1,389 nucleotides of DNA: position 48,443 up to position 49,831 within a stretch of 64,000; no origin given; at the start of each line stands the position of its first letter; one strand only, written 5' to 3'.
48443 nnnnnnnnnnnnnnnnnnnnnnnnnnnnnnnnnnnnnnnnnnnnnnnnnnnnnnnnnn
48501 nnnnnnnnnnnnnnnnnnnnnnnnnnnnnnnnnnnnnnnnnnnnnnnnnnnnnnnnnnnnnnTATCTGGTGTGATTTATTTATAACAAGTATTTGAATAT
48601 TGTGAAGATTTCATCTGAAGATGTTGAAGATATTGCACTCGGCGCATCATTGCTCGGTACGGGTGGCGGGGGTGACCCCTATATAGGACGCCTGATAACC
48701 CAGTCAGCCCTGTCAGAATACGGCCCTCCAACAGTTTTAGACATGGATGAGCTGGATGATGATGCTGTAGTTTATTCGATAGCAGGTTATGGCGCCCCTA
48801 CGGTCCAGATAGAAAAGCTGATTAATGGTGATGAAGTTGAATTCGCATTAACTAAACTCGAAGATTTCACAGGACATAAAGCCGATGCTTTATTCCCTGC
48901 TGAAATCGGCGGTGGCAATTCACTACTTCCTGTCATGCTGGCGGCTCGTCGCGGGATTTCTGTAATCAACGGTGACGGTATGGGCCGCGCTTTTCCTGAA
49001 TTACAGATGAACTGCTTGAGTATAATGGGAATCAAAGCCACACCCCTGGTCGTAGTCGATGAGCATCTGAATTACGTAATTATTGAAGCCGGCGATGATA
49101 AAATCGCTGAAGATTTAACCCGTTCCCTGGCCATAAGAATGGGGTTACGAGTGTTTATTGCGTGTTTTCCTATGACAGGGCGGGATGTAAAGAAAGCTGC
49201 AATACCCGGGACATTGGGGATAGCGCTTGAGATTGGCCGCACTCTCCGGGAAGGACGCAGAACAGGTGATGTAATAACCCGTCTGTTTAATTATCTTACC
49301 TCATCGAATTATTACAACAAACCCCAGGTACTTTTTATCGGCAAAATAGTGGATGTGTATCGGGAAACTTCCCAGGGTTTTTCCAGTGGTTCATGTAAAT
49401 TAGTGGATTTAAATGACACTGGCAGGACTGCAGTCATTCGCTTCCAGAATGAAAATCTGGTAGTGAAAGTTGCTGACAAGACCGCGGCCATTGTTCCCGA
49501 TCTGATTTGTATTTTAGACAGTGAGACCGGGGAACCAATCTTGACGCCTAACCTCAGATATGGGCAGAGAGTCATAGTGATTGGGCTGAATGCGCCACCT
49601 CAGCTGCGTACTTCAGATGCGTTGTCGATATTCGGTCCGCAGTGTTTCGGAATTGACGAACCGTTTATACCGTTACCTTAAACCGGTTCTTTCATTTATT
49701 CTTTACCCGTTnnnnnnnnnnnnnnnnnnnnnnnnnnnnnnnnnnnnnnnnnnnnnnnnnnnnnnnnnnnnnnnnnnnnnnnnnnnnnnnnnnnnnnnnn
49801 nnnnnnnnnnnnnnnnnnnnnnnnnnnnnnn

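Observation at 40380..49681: Candidate uncharacterised uptake and catabolic locus: LAL-type regulator, HyuA-like hydantoinase-family protein, TonB-dependent receptor, CodB-like NCS1 permease, DUF917 protein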

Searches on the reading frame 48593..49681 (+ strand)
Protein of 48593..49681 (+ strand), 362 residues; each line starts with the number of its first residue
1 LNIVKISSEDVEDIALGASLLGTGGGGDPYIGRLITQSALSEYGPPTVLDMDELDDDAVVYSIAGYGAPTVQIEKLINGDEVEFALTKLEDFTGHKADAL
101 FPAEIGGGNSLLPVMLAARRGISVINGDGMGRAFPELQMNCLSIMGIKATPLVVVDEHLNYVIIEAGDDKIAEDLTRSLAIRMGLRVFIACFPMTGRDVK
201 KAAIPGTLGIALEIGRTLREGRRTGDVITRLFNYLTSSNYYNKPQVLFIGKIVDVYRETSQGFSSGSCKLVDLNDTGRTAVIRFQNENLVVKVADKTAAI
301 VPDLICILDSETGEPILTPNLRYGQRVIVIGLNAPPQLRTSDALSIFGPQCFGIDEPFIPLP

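Call 3: search_protein_families(library=pfam, proteins=[window:48593-49681:+])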
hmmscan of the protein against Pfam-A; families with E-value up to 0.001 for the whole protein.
window:48593-49681:+ (362 aa): 2 families
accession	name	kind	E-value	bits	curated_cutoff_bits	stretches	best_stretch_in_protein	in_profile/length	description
PF20906.3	S-Me-THD_C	-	4.2e-61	206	27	1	168-361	2-190/190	S-Me-THD-like, C-terminal domain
PF06032.18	S-Me-THD_N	-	1.7e-52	178.1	27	1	9-165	1-157/158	S-Me-THD-like, N-terminal domain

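Call 4: search_protein_families(library=ncbifam, proteins=[window:48593-49681:+])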
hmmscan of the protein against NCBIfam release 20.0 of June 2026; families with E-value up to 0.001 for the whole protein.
window:48593-49681:+ (362 aa): 2 families
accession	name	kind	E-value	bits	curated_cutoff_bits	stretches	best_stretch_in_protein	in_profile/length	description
NF058532.1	CH3_S_uro_de_S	equivalog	2.4e-26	92.5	450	1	5-330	2-320/352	S-methyl thiohydantoin desulfurase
NF058529.1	thiohydan_desulf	equivalog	2.3e-22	79.5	440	1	6-333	3-330/362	thiohydantoin desulfurase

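Call 13: search_solved_structures(query=window:48593-49681:+, max_evalue=0.01)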
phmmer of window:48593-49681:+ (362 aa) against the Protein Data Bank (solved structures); distinct sequences matched with E-value up to 0.01: 1.
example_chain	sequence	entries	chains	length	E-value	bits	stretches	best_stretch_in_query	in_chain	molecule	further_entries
2o3i_A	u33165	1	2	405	1.2e-14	57.9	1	5-309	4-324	Hypothetical protein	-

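Call 16: find_homologous_proteins(query=window:48593-49681:+)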
Query window:48593-49681:+ (362 aa): 7968 proteins with E <= 0.001 among 8000 candidates; the best 120 are listed.
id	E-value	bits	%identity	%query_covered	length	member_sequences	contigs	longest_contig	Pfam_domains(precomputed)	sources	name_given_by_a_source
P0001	2.5e-225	766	97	99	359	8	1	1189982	PF20906.4,PF06032.19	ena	-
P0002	3.5e-202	690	87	99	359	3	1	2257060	PF20906.4,PF06032.19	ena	-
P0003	6.3e-187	639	80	99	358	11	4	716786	PF20906.4,PF06032.19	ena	-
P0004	1.2e-186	638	79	99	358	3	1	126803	PF20906.4,PF06032.19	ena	-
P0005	1.1e-185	635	79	99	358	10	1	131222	PF20906.4,PF06032.19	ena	-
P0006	2.5e-182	624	80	99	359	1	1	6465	PF20906.4,PF06032.19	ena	-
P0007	6.6e-178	610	76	99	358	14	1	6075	PF20906.4,PF06032.19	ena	-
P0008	5.2e-173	594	75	99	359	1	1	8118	PF20906.4,PF06032.19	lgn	-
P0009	1.9e-147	510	64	99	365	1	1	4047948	PF20906.4,PF06032.19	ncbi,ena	-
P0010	8.3e-145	501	63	99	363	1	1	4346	PF20906.4,PF06032.19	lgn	-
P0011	1.3e-141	490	61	99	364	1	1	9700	PF20906.4,PF06032.19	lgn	-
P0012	1.1e-140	487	61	99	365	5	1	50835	PF20906.4,PF06032.19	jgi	jgi:DUF917 family protein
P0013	2.3e-139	483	61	99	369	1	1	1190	PF20906.4,PF06032.19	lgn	-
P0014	3.2e-139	482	64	99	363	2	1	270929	PF20906.4,PF06032.19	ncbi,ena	-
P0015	3.2e-138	479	59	99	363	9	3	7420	PF20906.4,PF06032.19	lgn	-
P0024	3.0e-131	456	59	99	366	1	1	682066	PF20906.4,PF06032.19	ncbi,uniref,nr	ncbi:DUF917 domain-containing protein [Govanella unica]|uniref:DUF917 domain-containing protein n=1 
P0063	1.1e-120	421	53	99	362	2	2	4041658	PF20906.4,PF06032.19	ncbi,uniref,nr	ncbi:DUF917 domain-containing protein [Kordiimonas pumila]|uniref:DUF917 domain-containing protein n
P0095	4.0e-118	413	52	99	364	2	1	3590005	PF20906.4,PF06032.19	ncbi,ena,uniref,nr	ncbi:DUF917 domain-containing protein [Emcibacter sp.]|uniref:DUF917 domain-containing protein n=1 T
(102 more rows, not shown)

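Call 18: find_related_loci(query=A2, collection=genome_contigs, flank=10000)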
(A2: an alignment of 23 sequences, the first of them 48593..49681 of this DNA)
Query A2 (362 aa) in genome_contigs; peptide patterns used: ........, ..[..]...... (x = any residue, [..] = any of these).
600 stretches matched a pattern (row limit reached: there are more); 544 encode a relative of the query (tblastn E <= 1e-3); the best 80 are kept; 80 distinct loci.
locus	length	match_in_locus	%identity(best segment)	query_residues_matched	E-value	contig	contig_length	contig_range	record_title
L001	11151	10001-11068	60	6-361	1e-140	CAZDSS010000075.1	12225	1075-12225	MAG TPA_asm: uncultured Sphingomonadales bacterium isolate SRP268622_co1_314 genome assembly, contig: NODE_12115_length_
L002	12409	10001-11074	53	4-361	5e-127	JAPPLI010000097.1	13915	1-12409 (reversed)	MAG: Gammaproteobacteria bacterium isolate RHO3_bin_19 NODE_6114_length_13915_cov_8.035931, whole genome shotgun sequenc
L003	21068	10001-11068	53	6-361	7e-127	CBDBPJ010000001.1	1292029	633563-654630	MAG: Gammaproteobacteria bacterium isolate bb6b15c1-335f-4c8a-84a7-a05bc1b1d3fd genome assembly, contig: contig_1, whole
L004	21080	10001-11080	49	2-361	1e-122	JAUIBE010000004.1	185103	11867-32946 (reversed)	MAG: Gammaproteobacteria bacterium isolate 6_bin.25 NODE_140_length_185103_cov_5.152598, whole genome shotgun sequence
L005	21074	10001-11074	50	4-361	1e-119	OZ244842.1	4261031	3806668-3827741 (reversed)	MAG: Candidatus Azophilus sp. isolate acfa6bc5-040f-4664-9b2f-4dbbdefd3bd8 genome assembly, chromosome: 1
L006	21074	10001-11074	50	4-361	3e-119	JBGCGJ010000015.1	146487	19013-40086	MAG: Halioglobus sp. isolate SGMAG-01 contig15, whole genome shotgun sequence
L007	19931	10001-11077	50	3-361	7e-119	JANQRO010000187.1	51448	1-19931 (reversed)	MAG: Myxococcota bacterium isolate IP29b_bin.68 k99_819286, whole genome shotgun sequence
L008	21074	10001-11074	51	4-361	6e-116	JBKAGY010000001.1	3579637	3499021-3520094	MAG: Henriciella sp. isolate Ske_MAG3 Ske_MAG3_0001, whole genome shotgun sequence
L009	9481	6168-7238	50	5-361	5e-116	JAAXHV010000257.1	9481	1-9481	MAG: Gammaproteobacteria bacterium isolate Plut_88898 unfiltered_Plut_88898_genomic_contig_1031833, whole genome shotgun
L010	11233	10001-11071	50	5-361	1e-107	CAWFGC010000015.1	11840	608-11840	MAG: uncultured Gammaproteobacteria bacterium isolate MFD05684.bin.1.428 genome assembly, contig: contig_54404, whole ge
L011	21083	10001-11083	48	1-361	1e-107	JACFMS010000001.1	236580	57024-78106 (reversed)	MAG: Sphingomonadales bacterium isolate BROCD004 NODE_46_length_236580_cov_8.605133, whole genome shotgun sequence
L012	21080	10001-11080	50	2-361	1e-105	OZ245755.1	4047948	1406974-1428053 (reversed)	MAG: Sphingomonadales bacterium isolate c31bd26c-66b2-48be-909a-eb399b9243b4 genome assembly, chromosome: 1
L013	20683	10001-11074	47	4-361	2e-105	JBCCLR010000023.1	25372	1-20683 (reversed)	MAG: Pseudomonadota bacterium isolate P01_C01_bin.31 k141_850406_length_25372_cov_125.4697, whole genome shotgun sequenc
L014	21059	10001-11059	48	9-361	5e-105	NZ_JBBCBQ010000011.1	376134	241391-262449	Kribbella sp. CCNWLW201 scaffold11, whole genome shotgun sequence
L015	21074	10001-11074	46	3-361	1e-104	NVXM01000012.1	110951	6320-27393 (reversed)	MAG: Sphingopyxis sp. isolate NORP11 Contig_source1382A_438, whole genome shotgun sequence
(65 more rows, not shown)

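Call 24: find_encoding_contigs(protein=P0001, flank=10000, max_places=3)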
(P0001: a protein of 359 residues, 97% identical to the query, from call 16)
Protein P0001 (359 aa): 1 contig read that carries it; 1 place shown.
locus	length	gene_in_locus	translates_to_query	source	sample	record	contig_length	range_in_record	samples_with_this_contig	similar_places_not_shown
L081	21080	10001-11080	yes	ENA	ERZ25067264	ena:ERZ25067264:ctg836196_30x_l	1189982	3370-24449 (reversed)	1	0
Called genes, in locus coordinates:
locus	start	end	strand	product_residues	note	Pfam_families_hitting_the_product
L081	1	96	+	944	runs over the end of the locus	-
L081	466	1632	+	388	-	PF14294:DUF4372, PF13701:DDE_Tnp_1_4 (faint), PF01609:DDE_Tnp_1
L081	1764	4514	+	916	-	PF25199:nSTAND_NTPase5 (weak), PF25873:WHD_MalT, PF13424:TPR_12 (faint), PF00515:TPR_1 (faint), PF17874:TPR_MalT, PF00196:GerE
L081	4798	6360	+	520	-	PF05378:Hydant_A_N, PF01968:Hydantoinase_A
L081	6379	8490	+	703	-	PF07715:Plug, PF00593:TonB_dep_Rec_b-barrel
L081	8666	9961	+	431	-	PF02133:Transp_cyt_pur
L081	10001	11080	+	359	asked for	PF06032:S-Me-THD_N, PF20906:S-Me-THD_C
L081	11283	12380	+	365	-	PF22807:TrAA12 (weak), PF23500:DUF7133, PF07995:GSDH, PF22807:TrAA12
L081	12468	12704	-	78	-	PF02597:ThiS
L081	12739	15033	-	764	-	PF01315:Ald_Xan_dh_C, PF02738:MoCoBD_1, PF20256:MoCoBD_2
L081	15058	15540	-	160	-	PF00111:Fer2 (weak), PF01799:Fer2_2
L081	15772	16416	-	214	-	PF00941:FAD_binding_5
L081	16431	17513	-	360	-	PF26233:NicX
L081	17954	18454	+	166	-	PF00941:FAD_binding_5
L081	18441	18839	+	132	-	PF03450:CO_deh_flav_C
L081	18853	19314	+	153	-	PF00111:Fer2 (weak), PF01799:Fer2_2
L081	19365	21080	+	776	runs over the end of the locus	PF01315:Ald_Xan_dh_C, PF02738:MoCoBD_1, PF20256:MoCoBD_2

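Call 33: find_encoding_contigs(protein=P0002, flank=10000, max_places=2)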
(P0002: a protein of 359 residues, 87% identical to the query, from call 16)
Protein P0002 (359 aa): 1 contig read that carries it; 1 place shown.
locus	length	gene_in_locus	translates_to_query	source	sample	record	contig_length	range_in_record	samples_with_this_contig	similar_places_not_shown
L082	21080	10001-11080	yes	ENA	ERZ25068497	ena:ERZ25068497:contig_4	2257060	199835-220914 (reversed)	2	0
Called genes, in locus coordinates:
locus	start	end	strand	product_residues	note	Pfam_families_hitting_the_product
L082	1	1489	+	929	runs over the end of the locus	-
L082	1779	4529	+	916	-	PF25199:nSTAND_NTPase5 (weak), PF25873:WHD_MalT, PF07719:TPR_2 (faint), PF13424:TPR_12 (faint), PF00515:TPR_1 (faint), PF17874:TPR_MalT, PF00196:GerE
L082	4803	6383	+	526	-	PF05378:Hydant_A_N, PF01968:Hydantoinase_A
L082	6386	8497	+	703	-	PF07715:Plug, PF00593:TonB_dep_Rec_b-barrel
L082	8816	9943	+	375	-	PF02133:Transp_cyt_pur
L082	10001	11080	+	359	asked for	PF06032:S-Me-THD_N, PF20906:S-Me-THD_C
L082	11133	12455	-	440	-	PF01047:MarR (weak), PF12802:MarR_2 (weak), PF00480:ROK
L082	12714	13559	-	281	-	PF01418:HTH_6, PF01380:SIS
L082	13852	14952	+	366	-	PF00296:Bac_luciferase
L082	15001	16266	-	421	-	PF07690:MFS_1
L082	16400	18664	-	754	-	PF02538:Hydantoinase_B, PF08882:Acetone_carb_G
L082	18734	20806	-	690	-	PF05378:Hydant_A_N, PF01968:Hydantoinase_A, PF19278:Hydant_A_C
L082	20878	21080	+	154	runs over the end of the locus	PF06271:RDD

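Call 34: find_encoding_contigs(protein=P0003, flank=10000, max_places=2)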
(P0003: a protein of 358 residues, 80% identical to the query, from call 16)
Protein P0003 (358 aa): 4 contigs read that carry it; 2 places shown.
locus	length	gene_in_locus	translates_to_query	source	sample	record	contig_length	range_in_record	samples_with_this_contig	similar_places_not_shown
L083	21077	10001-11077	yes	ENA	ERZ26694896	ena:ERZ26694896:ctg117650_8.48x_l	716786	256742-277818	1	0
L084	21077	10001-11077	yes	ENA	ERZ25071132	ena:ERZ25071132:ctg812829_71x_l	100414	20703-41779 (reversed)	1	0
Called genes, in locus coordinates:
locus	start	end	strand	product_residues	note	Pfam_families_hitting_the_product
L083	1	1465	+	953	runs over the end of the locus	-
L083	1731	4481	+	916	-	PF13191:AAA_16 (faint), PF25199:nSTAND_NTPase5 (weak), PF25873:WHD_MalT, PF07719:TPR_2 (faint), PF13424:TPR_12 (faint), PF00515:TPR_1 (faint), PF17874:TPR_MalT, PF00196:GerE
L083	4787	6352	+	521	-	PF05378:Hydant_A_N, PF01968:Hydantoinase_A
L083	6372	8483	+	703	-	PF07715:Plug, PF00593:TonB_dep_Rec_b-barrel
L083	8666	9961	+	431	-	PF02133:Transp_cyt_pur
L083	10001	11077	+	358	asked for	PF06032:S-Me-THD_N, PF20906:S-Me-THD_C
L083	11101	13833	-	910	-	PF25199:nSTAND_NTPase5 (faint), PF25873:WHD_MalT, PF17874:TPR_MalT, PF00196:GerE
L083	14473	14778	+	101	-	PF01037:AsnC_trans_reg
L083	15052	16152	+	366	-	PF03435:Sacchrp_dh_NADP, PF16653:Sacchrp_dh_C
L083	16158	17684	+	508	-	PF00171:Aldedh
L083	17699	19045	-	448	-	PF00202:Aminotran_3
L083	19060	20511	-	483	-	-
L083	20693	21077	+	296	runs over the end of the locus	PF00126:HTH_1, PF03466:LysR_substrate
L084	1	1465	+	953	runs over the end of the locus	-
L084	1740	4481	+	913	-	PF13191:AAA_16 (faint), PF25199:nSTAND_NTPase5 (weak), PF25873:WHD_MalT, PF07719:TPR_2 (faint), PF13424:TPR_12 (faint), PF00515:TPR_1 (faint), PF17874:TPR_MalT, PF00196:GerE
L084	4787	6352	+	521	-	PF05378:Hydant_A_N, PF01968:Hydantoinase_A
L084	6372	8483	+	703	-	PF07715:Plug, PF00593:TonB_dep_Rec_b-barrel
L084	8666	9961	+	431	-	PF02133:Transp_cyt_pur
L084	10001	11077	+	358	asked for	PF06032:S-Me-THD_N, PF20906:S-Me-THD_C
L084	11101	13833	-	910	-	PF25199:nSTAND_NTPase5 (faint), PF25873:WHD_MalT, PF17874:TPR_MalT, PF00196:GerE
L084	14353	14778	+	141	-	PF12840:HTH_20 (weak), PF13404:HTH_AsnC-type, PF13412:HTH_24, PF01047:MarR (faint), PF12802:MarR_2 (weak), PF04967:HTH_10 (faint), PF01037:AsnC_trans_reg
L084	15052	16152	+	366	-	PF03435:Sacchrp_dh_NADP, PF16653:Sacchrp_dh_C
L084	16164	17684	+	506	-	PF00171:Aldedh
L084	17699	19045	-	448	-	PF00202:Aminotran_3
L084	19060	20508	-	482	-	-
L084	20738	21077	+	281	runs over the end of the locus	PF00126:HTH_1, PF03466:LysR_substrate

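Call 44: find_encoding_contigs(protein=P0024, flank=9000, max_places=1)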
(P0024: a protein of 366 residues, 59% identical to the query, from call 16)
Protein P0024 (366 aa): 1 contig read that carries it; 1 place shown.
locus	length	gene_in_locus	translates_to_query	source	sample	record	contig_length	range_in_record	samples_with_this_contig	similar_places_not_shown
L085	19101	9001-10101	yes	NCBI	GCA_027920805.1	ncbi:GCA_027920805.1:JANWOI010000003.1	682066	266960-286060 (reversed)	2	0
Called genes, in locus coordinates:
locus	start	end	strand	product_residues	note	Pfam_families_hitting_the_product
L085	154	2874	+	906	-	PF25199:nSTAND_NTPase5 (weak), PF13191:AAA_16 (weak), PF13401:AAA_22, PF25873:WHD_MalT, PF17874:TPR_MalT, PF00196:GerE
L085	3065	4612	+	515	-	PF01869:BcrAD_BadFG, PF05378:Hydant_A_N, PF13941:MutL (faint), PF01968:Hydantoinase_A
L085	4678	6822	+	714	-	PF07715:Plug, PF00593:TonB_dep_Rec_b-barrel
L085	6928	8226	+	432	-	PF02133:Transp_cyt_pur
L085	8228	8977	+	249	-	PF01177:Asp_Glu_race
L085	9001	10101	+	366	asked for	PF06032:S-Me-THD_N, PF20906:S-Me-THD_C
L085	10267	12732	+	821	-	-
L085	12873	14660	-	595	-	PF01368:DHH, PF02272:DHHA1, PF17768:RecJ_OB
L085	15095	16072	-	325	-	PF03320:FBPase_glpX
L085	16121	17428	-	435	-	PF03447:NAD_binding_3, PF00742:Homoserine_dh, PF01842:ACT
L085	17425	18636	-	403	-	PF00155:Aminotran_1_2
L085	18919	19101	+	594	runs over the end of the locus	PF07167:PhaC_N, PF00561:Abhydrolase_1 (weak)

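Call 45: find_encoding_contigs(protein=P0063, flank=9000, max_places=1)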
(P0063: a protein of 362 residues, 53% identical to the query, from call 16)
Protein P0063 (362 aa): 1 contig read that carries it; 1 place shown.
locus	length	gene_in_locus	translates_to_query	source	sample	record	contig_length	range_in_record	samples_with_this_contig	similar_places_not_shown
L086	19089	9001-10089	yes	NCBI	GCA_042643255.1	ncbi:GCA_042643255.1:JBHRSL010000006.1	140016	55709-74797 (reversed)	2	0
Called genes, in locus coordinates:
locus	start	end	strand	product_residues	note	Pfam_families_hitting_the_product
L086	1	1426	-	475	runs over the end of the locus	PF01425:Amidase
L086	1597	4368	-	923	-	PF13191:AAA_16 (weak), PF25873:WHD_MalT, PF17874:TPR_MalT, PF13424:TPR_12 (faint), PF00196:GerE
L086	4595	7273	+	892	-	PF25199:nSTAND_NTPase5 (weak), PF25873:WHD_MalT, PF00196:GerE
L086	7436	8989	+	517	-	PF05378:Hydant_A_N, PF01968:Hydantoinase_A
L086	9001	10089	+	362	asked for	PF06032:S-Me-THD_N, PF20906:S-Me-THD_C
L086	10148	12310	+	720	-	PF07715:Plug, PF00593:TonB_dep_Rec_b-barrel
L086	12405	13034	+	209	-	PF01243:PNPOx_N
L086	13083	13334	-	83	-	PF01037:AsnC_trans_reg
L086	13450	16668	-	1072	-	PF00930:DPPIV_N (faint), PF23381:Beta-prop_IFT122_1st (faint), PF26549:Tricorn_N, PF26550:Tricorn_2nd, PF07676:PD40, PF26550:Tricorn_2nd, PF26549:Tricorn_N (weak), PF01979:Amidohydro_1, +1 more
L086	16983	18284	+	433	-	PF00501:AMP-binding, PF14535:AMP-binding_C_2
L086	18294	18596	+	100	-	PF07110:EthD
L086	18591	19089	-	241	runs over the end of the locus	PF00392:GntR, PF07729:FCD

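Call 46: find_encoding_contigs(protein=P0095, flank=9000, max_places=1)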
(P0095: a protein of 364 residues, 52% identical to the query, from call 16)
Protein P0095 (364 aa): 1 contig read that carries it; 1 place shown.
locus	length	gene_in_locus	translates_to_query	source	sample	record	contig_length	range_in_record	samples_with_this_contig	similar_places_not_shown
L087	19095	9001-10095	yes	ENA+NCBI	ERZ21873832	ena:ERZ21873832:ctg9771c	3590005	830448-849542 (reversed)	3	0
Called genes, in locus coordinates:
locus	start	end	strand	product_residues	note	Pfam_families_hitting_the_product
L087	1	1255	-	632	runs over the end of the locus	PF13450:NAD_binding_8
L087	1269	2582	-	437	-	PF00202:Aminotran_3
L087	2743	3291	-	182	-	PF12844:HTH_19, PF13560:HTH_31 (weak), PF01381:HTH_3, PF07883:Cupin_2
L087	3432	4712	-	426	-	PF00202:Aminotran_3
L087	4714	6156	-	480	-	PF00171:Aldedh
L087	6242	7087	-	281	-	PF00196:GerE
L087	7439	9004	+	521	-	PF01869:BcrAD_BadFG (weak), PF05378:Hydant_A_N, PF13941:MutL (faint), PF14450:FtsA (faint), PF01968:Hydantoinase_A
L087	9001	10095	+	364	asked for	PF06032:S-Me-THD_N, PF20906:S-Me-THD_C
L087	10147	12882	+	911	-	PF25873:WHD_MalT, PF17874:TPR_MalT, PF00196:GerE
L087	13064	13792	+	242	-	PF01177:Asp_Glu_race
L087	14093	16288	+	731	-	PF07715:Plug, PF00593:TonB_dep_Rec_b-barrel, PF14905:OMP_b-brl_3 (weak)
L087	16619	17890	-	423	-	PF07219:HemY_N, PF13428:TPR_14 (faint), PF14559:TPR_19 (faint)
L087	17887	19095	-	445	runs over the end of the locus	-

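Call 49: search_protein_families(library=pfam, proteins=[L085:10267-12732:+])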
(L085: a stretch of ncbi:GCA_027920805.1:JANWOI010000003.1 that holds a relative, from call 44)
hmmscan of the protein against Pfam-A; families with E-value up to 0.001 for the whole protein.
L085:10267-12732:+ (821 aa): 0 families

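Call 50: search_protein_families(library=ncbifam, proteins=[L085:8228-8977:+], max_evalue=0.01)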
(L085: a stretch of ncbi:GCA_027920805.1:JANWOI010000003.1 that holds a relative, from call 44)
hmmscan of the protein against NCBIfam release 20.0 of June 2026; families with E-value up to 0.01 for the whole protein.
L085:8228-8977:+ (249 aa): 1 family
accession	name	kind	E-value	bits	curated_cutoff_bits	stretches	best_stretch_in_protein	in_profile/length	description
TIGR00067.1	glut_race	equivalog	0.0068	15.8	146.65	0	70-197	62-195/251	glutamate racemase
